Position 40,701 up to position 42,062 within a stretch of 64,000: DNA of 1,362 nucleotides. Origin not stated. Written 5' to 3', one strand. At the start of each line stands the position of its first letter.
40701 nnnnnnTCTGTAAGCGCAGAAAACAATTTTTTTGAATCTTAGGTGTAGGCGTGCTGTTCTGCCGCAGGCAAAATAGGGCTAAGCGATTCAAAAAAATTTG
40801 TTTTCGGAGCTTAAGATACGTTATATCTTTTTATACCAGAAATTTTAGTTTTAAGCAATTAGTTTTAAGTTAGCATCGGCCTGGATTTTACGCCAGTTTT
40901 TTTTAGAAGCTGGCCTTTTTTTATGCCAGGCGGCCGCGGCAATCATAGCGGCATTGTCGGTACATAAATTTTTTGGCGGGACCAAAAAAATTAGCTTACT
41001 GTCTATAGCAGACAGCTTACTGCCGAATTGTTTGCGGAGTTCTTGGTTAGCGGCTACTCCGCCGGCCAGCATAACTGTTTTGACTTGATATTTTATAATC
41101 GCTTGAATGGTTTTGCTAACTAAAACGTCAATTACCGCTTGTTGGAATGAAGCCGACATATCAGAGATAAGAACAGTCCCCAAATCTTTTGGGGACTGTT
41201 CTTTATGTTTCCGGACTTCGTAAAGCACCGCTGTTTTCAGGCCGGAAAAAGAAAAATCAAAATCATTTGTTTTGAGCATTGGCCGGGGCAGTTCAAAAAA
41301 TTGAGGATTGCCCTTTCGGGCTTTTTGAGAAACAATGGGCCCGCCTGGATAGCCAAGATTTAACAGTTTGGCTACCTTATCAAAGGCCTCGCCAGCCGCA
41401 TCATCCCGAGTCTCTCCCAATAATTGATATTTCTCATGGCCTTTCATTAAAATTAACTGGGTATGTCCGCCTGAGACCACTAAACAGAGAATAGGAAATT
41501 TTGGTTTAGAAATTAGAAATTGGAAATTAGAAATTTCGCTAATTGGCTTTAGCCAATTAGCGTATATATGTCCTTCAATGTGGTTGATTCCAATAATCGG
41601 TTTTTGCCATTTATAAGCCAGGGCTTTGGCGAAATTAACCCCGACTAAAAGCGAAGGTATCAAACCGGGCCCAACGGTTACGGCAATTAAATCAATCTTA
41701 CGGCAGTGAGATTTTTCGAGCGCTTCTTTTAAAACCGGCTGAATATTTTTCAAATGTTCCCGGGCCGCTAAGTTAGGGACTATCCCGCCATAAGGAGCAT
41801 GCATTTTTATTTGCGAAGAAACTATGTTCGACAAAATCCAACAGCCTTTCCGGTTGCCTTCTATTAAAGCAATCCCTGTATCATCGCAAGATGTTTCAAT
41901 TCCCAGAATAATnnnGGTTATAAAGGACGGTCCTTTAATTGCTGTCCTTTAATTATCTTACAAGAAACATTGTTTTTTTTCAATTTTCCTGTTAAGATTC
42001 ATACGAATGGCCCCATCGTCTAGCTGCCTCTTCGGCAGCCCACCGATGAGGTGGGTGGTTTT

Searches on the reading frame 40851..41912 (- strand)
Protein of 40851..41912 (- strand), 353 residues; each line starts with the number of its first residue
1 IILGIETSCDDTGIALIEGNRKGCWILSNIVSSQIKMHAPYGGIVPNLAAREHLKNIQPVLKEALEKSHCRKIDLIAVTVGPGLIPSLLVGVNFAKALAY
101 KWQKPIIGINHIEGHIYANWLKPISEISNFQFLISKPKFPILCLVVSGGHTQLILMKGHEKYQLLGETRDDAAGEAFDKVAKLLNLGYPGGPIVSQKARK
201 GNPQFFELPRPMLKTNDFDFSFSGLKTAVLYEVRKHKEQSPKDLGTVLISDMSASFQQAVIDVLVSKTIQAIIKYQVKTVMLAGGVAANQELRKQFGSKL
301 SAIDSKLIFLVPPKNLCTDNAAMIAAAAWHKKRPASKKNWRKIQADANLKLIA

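Call 77: search_protein_families(library=pfam, proteins=[window:40851-41912:-], max_evalue=0.00001)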
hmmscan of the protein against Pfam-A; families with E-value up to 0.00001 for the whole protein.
window:40851-41912:- (353 aa): 1 family
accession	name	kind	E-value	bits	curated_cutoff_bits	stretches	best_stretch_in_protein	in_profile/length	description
PF00814.31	TsaD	-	2.4e-91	306.6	24.8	1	26-325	2-263/264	tRNA N6-adenosine threonylcarbamoyltransferase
